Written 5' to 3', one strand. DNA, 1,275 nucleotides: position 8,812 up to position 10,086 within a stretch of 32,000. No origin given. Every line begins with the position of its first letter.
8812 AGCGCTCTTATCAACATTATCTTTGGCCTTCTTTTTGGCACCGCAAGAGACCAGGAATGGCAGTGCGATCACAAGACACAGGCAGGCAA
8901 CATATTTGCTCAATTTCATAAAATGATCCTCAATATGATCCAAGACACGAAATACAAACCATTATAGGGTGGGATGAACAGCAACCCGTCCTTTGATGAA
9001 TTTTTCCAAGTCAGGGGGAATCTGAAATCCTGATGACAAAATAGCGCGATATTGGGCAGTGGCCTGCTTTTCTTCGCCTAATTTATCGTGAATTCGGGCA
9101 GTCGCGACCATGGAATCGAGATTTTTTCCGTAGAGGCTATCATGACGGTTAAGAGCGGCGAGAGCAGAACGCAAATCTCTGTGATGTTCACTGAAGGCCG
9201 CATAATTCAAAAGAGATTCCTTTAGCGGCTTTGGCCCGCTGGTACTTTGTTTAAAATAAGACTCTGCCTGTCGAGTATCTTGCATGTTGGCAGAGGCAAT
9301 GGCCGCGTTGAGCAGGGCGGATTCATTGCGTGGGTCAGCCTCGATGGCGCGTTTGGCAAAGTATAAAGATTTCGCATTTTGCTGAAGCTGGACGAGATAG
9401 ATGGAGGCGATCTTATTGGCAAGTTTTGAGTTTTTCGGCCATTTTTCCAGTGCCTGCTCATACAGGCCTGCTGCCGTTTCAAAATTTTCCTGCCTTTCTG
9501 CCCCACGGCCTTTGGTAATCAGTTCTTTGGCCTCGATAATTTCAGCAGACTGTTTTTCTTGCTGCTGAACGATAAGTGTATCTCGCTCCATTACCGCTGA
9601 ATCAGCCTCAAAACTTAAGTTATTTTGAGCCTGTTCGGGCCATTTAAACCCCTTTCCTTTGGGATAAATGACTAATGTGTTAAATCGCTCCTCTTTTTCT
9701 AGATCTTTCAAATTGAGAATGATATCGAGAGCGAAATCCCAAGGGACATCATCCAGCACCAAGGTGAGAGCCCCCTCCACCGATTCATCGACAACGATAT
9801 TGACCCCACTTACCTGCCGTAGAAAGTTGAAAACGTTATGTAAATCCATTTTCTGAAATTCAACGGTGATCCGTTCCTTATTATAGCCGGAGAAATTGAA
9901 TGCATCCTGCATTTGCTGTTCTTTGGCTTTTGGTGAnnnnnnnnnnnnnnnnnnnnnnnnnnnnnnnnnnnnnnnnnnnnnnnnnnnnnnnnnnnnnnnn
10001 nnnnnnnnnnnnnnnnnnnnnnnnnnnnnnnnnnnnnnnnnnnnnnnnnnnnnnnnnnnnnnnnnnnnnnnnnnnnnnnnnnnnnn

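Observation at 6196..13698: Orphan type-IV-filament-like envelope module: pilMNOP + split secretin + extra lipoprotein, with no pilin, ATPase or platform gene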

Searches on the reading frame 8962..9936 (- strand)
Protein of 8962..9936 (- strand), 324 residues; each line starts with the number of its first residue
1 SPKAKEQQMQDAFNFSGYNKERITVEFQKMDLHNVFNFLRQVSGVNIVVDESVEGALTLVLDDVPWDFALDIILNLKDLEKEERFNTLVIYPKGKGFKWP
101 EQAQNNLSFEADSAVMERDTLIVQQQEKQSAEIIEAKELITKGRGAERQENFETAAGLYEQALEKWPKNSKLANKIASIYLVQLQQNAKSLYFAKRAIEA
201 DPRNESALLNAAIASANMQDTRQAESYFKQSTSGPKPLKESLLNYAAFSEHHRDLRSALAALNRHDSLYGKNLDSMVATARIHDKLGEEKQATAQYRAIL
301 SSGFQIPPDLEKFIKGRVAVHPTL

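Call 65: search_protein_representatives(protein=window:8962-9936:-)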
Query: 324 residues. Proteins with E-value up to 0.001 (for the whole library): 4381; up to 1e-10: 354; up to 1e-30: 113. The best 150 are listed.
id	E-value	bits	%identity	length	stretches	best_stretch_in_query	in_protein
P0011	1.4e-151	520.5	73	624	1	1-320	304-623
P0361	9.5e-139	478.3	68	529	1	1-319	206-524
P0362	2.1e-123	428.0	62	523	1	7-321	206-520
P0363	6.7e-113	393.5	56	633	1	7-324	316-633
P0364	9.4e-110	383.2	55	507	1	7-323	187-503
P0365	1.8e-106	372.4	54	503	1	5-320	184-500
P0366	1.1e-105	369.8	54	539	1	7-320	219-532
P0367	1.2e-105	369.7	51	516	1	6-322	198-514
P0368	1.1e-104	366.5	52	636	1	7-319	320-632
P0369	1.9e-104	365.8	54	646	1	7-320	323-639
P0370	1.8e-102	359.3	53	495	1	6-319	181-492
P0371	2.5e-102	358.8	53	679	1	13-320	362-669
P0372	1.4e-100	353.1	51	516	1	5-320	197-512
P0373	2.9e-99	348.7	52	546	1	9-320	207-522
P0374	9.7e-99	347.0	52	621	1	8-318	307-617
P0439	2.0e-54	201.6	39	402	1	21-317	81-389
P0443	3.1e-53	197.7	39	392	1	19-318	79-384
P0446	1.8e-48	182.1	36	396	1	19-318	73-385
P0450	1.2e-46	176.1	36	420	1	20-319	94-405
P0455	7.1e-44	167.0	34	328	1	9-314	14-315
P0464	2.0e-35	139.2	32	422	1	21-318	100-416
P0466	1.0e-33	133.6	31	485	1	6-319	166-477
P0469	2.1e-32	129.3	33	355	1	11-313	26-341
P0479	4.5e-26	108.5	29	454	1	16-299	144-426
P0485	1.2e-23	100.5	29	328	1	18-301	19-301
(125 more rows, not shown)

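Call 66: list_cluster_members(proteins=[P0439, P0443, P0446, P0450, P0455, P0464, P0466, P0469, P0479, P0485])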
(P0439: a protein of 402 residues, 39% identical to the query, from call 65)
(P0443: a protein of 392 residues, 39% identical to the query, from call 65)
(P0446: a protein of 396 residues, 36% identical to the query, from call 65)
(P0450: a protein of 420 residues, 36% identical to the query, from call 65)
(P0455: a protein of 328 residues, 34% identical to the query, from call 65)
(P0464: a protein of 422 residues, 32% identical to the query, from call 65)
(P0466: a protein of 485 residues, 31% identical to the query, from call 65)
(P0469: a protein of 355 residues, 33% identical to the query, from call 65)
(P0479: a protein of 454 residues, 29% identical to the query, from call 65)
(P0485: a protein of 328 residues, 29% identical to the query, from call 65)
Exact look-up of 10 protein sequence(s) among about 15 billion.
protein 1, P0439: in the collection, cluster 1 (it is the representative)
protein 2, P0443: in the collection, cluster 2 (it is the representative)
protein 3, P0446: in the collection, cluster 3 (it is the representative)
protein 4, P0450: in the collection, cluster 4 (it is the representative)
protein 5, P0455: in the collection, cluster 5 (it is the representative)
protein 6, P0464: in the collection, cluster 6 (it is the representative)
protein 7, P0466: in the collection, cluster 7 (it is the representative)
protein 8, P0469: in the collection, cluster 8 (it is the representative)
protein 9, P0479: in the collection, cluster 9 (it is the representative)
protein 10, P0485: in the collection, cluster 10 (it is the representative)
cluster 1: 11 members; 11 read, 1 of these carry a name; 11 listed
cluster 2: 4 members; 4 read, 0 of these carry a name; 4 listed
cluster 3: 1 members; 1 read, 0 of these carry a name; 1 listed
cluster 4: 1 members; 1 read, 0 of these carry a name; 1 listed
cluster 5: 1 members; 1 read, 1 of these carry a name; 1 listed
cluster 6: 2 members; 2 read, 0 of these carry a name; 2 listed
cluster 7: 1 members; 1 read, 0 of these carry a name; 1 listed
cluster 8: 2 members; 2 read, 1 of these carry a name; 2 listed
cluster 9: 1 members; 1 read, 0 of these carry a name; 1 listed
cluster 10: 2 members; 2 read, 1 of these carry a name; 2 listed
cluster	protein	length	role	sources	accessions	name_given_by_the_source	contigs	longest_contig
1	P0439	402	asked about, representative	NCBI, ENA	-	-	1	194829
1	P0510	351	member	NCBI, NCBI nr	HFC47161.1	MAG TPA: tetratricopeptide repeat protein, partial [Dissulfuribacter thermophilus] | tetratricopeptide repeat protein [Dissulfuribacter thermophilus]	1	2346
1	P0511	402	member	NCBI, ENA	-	-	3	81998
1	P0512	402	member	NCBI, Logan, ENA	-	-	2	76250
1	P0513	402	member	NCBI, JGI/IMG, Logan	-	-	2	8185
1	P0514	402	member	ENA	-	-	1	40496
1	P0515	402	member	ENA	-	-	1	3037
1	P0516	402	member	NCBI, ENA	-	-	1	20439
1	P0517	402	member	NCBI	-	-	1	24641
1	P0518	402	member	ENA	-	-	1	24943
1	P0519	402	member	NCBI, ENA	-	-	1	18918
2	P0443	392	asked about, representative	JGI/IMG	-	-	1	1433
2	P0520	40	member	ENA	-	-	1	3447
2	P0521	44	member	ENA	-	-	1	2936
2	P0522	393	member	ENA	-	-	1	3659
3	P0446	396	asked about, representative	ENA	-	-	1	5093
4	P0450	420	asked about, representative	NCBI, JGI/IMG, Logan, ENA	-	-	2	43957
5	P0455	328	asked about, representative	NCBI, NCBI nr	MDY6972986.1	MAG: CDC27 family protein, partial [Thermodesulfobacteriota bacterium] | CDC27 family protein [Thermodesulfobacteriota bacterium]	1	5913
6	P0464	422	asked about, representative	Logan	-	-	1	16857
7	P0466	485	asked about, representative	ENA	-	-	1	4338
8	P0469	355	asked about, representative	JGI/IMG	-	type IV pilus assembly protein PilQ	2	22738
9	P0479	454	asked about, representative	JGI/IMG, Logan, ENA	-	-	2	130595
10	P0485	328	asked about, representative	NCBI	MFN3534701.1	MAG: secretin and TonB N-terminal domain-containing protein, partial [Desulfatiglandales ...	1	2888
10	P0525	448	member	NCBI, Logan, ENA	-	-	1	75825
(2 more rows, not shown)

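Call 67: find_encoding_contigs(protein=P0439, flank=9000, max_places=1)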
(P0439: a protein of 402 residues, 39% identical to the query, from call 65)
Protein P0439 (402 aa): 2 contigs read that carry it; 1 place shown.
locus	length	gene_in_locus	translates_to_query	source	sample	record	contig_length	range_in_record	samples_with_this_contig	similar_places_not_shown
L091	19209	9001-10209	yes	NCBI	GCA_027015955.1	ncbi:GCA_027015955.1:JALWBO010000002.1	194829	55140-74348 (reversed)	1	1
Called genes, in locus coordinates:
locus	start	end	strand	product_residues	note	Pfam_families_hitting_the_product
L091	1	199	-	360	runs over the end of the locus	PF04055:Radical_SAM, PF19288:CofH_C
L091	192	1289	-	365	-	PF04055:Radical_SAM, PF19288:CofH_C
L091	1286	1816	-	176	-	PF00254:FKBP_C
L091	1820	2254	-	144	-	PF06676:DUF1178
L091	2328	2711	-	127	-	-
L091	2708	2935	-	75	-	-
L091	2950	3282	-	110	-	PF04977:DivIC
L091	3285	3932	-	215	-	PF10502:Peptidase_S26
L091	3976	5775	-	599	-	PF00009:GTP_EFTU, PF03144:GTP_EFTU_D2, PF00679:EFG_C, PF06421:LepA_C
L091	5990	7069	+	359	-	PF11104:PilM_2, PF25216:Volactin (faint), PF14450:FtsA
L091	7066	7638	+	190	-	PF05137:PilN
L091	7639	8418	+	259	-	PF04350:PilO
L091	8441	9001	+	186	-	PF04351:PilP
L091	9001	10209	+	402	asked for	PF21305:type_II_gspD_N0 (weak), PF13174:TPR_6 (faint), PF13429:TPR_15 (weak), PF07719:TPR_2 (faint), PF13428:TPR_14 (faint), PF13432:TPR_16 (faint), PF12895:ANAPC3 (weak), PF14559:TPR_19 (weak), +1 more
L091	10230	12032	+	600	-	PF00263:Secretin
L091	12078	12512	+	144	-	PF01402:RHH_1, PF08753:NikR_C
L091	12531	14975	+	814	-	PF00521:DNA_topoisoIV, PF03989:DNA_gyraseA_C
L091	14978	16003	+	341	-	PF01210:NAD_Gly3P_dh_N, PF07479:NAD_Gly3P_dh_C, PF20618:GPD_NAD_C_bact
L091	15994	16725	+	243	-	PF27030:AbpE_bact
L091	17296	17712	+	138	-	-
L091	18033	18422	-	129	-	-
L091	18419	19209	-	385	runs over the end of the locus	PF13155:Toprim_2 (weak)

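Call 68: find_encoding_contigs(protein=P0479, flank=9000, max_places=1)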
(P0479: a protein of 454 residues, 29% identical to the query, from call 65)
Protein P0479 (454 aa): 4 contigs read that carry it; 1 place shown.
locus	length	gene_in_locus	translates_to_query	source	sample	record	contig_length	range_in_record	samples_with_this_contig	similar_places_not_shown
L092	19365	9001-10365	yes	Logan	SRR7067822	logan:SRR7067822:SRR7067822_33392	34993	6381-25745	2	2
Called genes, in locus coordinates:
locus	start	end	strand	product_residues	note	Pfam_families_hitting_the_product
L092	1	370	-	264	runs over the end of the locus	PF08543:Phos_pyr_kin, PF00294:PfkB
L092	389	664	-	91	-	-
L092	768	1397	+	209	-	PF00849:PseudoU_synth_2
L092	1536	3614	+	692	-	PF06808:DctM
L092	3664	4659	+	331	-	PF16868:NMT1_3, PF09084:NMT1 (weak), PF12974:Phosphonate-bd (weak)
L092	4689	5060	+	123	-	-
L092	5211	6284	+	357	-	PF11104:PilM_2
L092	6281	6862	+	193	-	PF05137:PilN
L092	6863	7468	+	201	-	PF04350:PilO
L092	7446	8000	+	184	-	PF04351:PilP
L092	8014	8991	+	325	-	-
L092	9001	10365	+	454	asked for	PF21305:type_II_gspD_N0, PF07660:STN, PF13428:TPR_14 (faint)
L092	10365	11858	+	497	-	PF00263:Secretin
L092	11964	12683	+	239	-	-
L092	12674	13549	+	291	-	PF04909:Amidohydro_2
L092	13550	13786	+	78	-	PF04023:FeoA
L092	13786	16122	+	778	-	PF00009:GTP_EFTU (weak), PF01926:MMR_HSR1, PF02421:FeoB_N, PF17910:FeoB_Cyto, PF07670:Gate, PF07664:FeoB_C, PF07670:Gate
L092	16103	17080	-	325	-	PF04055:Radical_SAM, PF06968:BATS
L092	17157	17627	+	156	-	PF03449:GreA_GreB_N, PF01272:GreA_GreB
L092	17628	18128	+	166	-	PF00254:FKBP_C (weak)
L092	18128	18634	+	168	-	PF05728:UPF0227 (weak), PF12146:Hydrolase_4 (weak), PF00561:Abhydrolase_1 (weak)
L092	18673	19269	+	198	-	PF10502:Peptidase_S26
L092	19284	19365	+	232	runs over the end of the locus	PF04029:2-ph_phosp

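Call 69: search_protein_families(library=ncbifam, proteins=[L091:10230-12032:+, L092:10365-11858:+, L092:8014-8991:+, L092:11964-12683:+, L091:9001-10209:+, L092:9001-10365:+], max_evalue=0.01)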
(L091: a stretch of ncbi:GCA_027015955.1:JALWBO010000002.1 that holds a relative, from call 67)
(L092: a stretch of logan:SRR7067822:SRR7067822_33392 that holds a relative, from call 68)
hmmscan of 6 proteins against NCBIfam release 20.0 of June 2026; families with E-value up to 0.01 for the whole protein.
L091:10230-12032:+ (600 aa): 9 families
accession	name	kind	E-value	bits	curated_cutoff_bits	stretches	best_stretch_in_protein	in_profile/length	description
TIGR02519.1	pilus_MshL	equivalog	7.5e-79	264.7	250.2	1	313-593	1-290/290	pilus (MSHA type) biogenesis protein MshL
TIGR02517.1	type_II_gspD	equivalog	2.7e-39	135.1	351.35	1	323-595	313-592/600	type II secretion system secretin GspD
TIGR02515.1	IV_pilus_PilQ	subfamily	1.5e-34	119.7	284.35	2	397-594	248-428/428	type IV pilus secretin PilQ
TIGR02516.1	type_III_yscC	equivalog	1.4e-26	93.1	238.45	1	331-594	219-462/463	type III secretion system outer membrane ring subunit SctC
TIGR02520.1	pilus_B_mal_scr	equivalog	3.5e-26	91.8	287.65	1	315-550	241-475/513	PilN family type IVB pilus formation outer membrane protein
NF010083.0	PRK13568.1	equivalog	1.2e-21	77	554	1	273-594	122-418/419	DNA uptake porin HofQ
NF042912.1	Amuc_1098_fam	equivalog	2.2e-20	72.3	750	2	517-593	720-796/805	Amuc_1098 family type IV pilus outer membrane protein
NF011873.0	PRK15346.1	equivalog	7.2e-18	64.5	524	1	303-578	228-479/499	EscC/YscC/HrcC family type III secretion system outer membrane ring protein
NF007851.2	PRK10560.1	exception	1.1e-13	50.8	598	1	307-594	141-410/412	DNA uptake porin HofQ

L092:10365-11858:+ (497 aa): 9 families
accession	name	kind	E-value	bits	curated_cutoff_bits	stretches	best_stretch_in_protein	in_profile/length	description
TIGR02519.1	pilus_MshL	equivalog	8.3e-71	238.3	250.2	1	218-492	2-290/290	pilus (MSHA type) biogenesis protein MshL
TIGR02517.1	type_II_gspD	equivalog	2.6e-35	122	351.35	1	227-495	313-593/600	type II secretion system secretin GspD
TIGR02515.1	IV_pilus_PilQ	subfamily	5.7e-27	94.8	284.35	2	307-492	259-427/428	type IV pilus secretin PilQ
TIGR02516.1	type_III_yscC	equivalog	2.5e-25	89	238.45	1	237-493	221-462/463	type III secretion system outer membrane ring subunit SctC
TIGR02520.1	pilus_B_mal_scr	equivalog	4.3e-23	81.7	287.65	1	198-456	222-482/513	PilN family type IVB pilus formation outer membrane protein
NF011873.0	PRK15346.1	equivalog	8.4e-20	70.9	524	1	237-477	255-479/499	EscC/YscC/HrcC family type III secretion system outer membrane ring protein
NF042912.1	Amuc_1098_fam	equivalog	2.6e-17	62.2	750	2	393-493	698-797/805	Amuc_1098 family type IV pilus outer membrane protein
NF010083.0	PRK13568.1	equivalog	1.2e-15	57.2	554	1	213-492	152-417/419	DNA uptake porin HofQ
NF007851.2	PRK10560.1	exception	2.3e-12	46.4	598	1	219-493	148-410/412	DNA uptake porin HofQ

L092:8014-8991:+ (325 aa): 0 families

L092:11964-12683:+ (239 aa): 0 families

L091:9001-10209:+ (402 aa): 19 families
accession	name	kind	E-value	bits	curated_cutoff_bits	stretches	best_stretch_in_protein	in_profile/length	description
TIGR02515.1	IV_pilus_PilQ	subfamily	2.3e-15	56.5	284.35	1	81-158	2-79/428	type IV pilus secretin PilQ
TIGR02521.1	type_IV_pilW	equivalog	4.8e-12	45.9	154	1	261-387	49-177/234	type IV pilus biogenesis/stability protein PilW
NF040959.1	MamA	equivalog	8.4e-10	38.4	200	1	258-369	52-163/204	magnetosome protein MamA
TIGR02917.1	PEP_TPR_lipo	equivalog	8.6e-09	33.8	312.2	1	214-352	199-336/899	XrtA/PEP-CTERM system TPR-repeat protein PrsT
NF010083.0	PRK13568.1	equivalog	5.3e-08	32.1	554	1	76-155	21-100/419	DNA uptake porin HofQ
NF007851.2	PRK10560.1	exception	6.6e-07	28.5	598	1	83-173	24-109/412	DNA uptake porin HofQ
NF052415.1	T3SS_chap_SctY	equivalog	1.8e-05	25.2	70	0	224-305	22-105/106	type III secretion apparatus assembly chaperone SctY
NF033762.1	social_mot_Tgl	equivalog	1.8e-05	24.2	225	1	218-343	41-165/252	social motility TPR repeat lipoprotein Tgl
NF046096.1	ABUW_2363_fam_LP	equivalog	9.8e-05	21.7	300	1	251-342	185-273/299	ABUW_2363 family tetratricopeptide repeat lipoprotein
NF033920.0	C39_PA2778_fam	equivalog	0.00011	21.7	150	1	203-305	151-252/255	PA2778 family cysteine peptidase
TIGR02517.1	type_II_gspD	equivalog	0.0003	19.4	351.35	1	86-121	2-37/600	type II secretion system secretin GspD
NF033758.1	gliding_GltE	equivalog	0.00032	19.8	225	1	219-280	131-191/411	adventurous gliding motility TPR repeat lipoprotein GltE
NF040561.1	PrimPol_Msp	equivalog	0.0004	19.1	200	1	293-364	7-76/515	CRISPR-associated primase-polymerase type A1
NF011721.1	PRK15174.1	equivalog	0.00053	18.3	1200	1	209-330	220-337/656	Vi polysaccharide transport protein VexE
NF047371.1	FlcA_CTERM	equivalog_domain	0.00091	17.8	300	1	221-307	452-537/646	periplasmic flagellar collar protein FlcA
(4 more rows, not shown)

L092:9001-10365:+ (454 aa): 7 families
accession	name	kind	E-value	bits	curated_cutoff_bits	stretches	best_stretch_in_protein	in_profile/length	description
TIGR02515.1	IV_pilus_PilQ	subfamily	5e-19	68.6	284.35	1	148-221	1-74/428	type IV pilus secretin PilQ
NF010083.0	PRK13568.1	equivalog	2.5e-10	39.7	554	1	147-220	24-97/419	DNA uptake porin HofQ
TIGR02517.1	type_II_gspD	equivalog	7.8e-08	31.2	351.35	1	154-207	2-59/600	type II secretion system secretin GspD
NF007851.2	PRK10560.1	exception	4.8e-07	28.9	598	1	150-219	23-92/412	DNA uptake porin HofQ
TIGR02521.1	type_IV_pilW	equivalog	2.3e-05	24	154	1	310-390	42-123/234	type IV pilus biogenesis/stability protein PilW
TIGR02917.1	PEP_TPR_lipo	equivalog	0.00041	18.3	312.2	1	263-427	470-628/899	XrtA/PEP-CTERM system TPR-repeat protein PrsT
NF042912.1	Amuc_1098_fam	equivalog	0.0072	14.4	750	0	256-326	39-112/805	Amuc_1098 family type IV pilus outer membrane protein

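Call 70: search_protein_families(library=pfam, proteins=[L092:8014-8991:+, L092:11964-12683:+, L091:10230-12032:+, L092:10365-11858:+], max_evalue=0.1)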
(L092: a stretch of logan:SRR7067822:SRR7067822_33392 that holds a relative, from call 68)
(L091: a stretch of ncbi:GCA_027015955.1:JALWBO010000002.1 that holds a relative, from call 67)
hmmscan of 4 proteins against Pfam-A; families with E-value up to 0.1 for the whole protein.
L092:8014-8991:+ (325 aa): 2 families
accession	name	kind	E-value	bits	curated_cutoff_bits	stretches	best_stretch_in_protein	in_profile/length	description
PF00290.26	Trp_syntA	-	0.072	12.5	27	0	189-215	205-231/259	Tryptophan synthase alpha chain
PF16539.10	FlgT_M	-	0.079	13.6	31.2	0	137-163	73-102/158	Flagellar assembly protein T, middle domain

L092:11964-12683:+ (239 aa): 2 families
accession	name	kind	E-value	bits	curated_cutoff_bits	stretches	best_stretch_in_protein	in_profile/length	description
PF07705.17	CARDB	-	9.3e-05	23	22.7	1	5-63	12-70/101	CARDB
PF14118.11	YfzA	-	0.058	14.3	27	0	145-221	9-78/90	YfzA-like protein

L091:10230-12032:+ (600 aa): 3 families
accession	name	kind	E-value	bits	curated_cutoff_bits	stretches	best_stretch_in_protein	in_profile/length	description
PF00263.26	Secretin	-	2.6e-36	125.2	27.5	1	416-594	1-169/169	Bacterial type II and III secretion system protein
PF16344.10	FecR_C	-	0.041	14.4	24.4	0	110-172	8-70/70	FecR, C-terminal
PF07660.19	STN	-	0.069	13.4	28.4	0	150-175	27-52/52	Secretin and TonB N terminus short domain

L092:10365-11858:+ (497 aa): 1 family
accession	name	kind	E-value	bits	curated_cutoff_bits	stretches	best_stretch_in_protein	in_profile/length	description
PF00263.26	Secretin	-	2.6e-34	118.7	27.5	1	315-493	1-169/169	Bacterial type II and III secretion system protein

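Call 74: find_encoding_contigs(protein=P0525, flank=8000, max_places=1)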
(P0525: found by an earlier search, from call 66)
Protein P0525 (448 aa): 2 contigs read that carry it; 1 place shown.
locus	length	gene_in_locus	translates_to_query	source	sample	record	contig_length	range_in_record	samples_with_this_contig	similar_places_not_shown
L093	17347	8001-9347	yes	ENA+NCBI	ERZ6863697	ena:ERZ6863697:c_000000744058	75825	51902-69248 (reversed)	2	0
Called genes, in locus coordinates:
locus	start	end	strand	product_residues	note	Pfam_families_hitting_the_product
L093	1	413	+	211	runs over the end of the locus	PF00849:PseudoU_synth_2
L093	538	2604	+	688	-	PF06808:DctM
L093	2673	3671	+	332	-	PF16868:NMT1_3, PF12974:Phosphonate-bd, PF09084:NMT1 (weak)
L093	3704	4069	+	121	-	-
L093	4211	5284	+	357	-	PF11104:PilM_2, PF14450:FtsA (weak)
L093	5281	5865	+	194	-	PF05137:PilN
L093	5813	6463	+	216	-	PF04350:PilO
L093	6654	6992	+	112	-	-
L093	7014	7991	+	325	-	-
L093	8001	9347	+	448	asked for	PF13174:TPR_6 (faint), PF21305:type_II_gspD_N0, PF07660:STN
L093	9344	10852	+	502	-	PF00263:Secretin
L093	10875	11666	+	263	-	-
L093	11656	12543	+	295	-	PF04909:Amidohydro_2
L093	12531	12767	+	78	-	PF04023:FeoA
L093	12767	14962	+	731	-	PF00009:GTP_EFTU (faint), PF01926:MMR_HSR1, PF02421:FeoB_N, PF17910:FeoB_Cyto, PF07670:Gate, PF07664:FeoB_C, PF07670:Gate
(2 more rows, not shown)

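Call 75: find_encoding_contigs(protein=P0450, flank=8000, max_places=1)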
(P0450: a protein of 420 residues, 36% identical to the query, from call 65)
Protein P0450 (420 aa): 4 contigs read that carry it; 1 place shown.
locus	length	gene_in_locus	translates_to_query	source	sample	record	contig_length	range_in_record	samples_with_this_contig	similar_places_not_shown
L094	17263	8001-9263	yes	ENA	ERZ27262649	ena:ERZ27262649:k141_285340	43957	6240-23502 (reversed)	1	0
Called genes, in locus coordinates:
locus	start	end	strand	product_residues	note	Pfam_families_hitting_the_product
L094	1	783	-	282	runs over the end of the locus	PF08501:Shikimate_dh_N, PF01488:Shikimate_DH, PF18317:SDH_C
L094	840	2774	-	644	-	PF00330:Aconitase, PF00694:Aconitase_C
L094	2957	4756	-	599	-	PF00009:GTP_EFTU, PF03144:GTP_EFTU_D2, PF14492:EFG_III (weak), PF00679:EFG_C, PF06421:LepA_C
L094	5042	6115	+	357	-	PF06723:MreB_Mbl (faint), PF11104:PilM_2, PF14450:FtsA, PF25216:Volactin (weak)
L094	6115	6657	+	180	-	PF05137:PilN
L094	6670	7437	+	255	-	PF04350:PilO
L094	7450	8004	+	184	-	PF04351:PilP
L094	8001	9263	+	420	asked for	PF21305:type_II_gspD_N0 (weak), PF13432:TPR_16 (faint), PF07719:TPR_2 (faint), PF12895:ANAPC3 (weak), PF13428:TPR_14 (faint), PF14559:TPR_19 (weak), PF25062:ARM_TT21_N (faint), PF14559:TPR_19 (weak), +1 more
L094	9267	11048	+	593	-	PF00263:Secretin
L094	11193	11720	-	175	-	PF05103:DivIVA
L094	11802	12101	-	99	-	PF02325:CCB3_YggT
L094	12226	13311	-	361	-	PF00994:MoCF_biosynth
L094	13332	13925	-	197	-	PF02663:FmdE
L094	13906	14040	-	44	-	-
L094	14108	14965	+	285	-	PF01209:Ubie_methyltran, PF05401:NodS (weak), PF00398:RrnaAD, PF05175:MTS (weak), PF08241:Methyltransf_11, PF08242:Methyltransf_12, PF13649:Methyltransf_25, PF13847:Methyltransf_31, +1 more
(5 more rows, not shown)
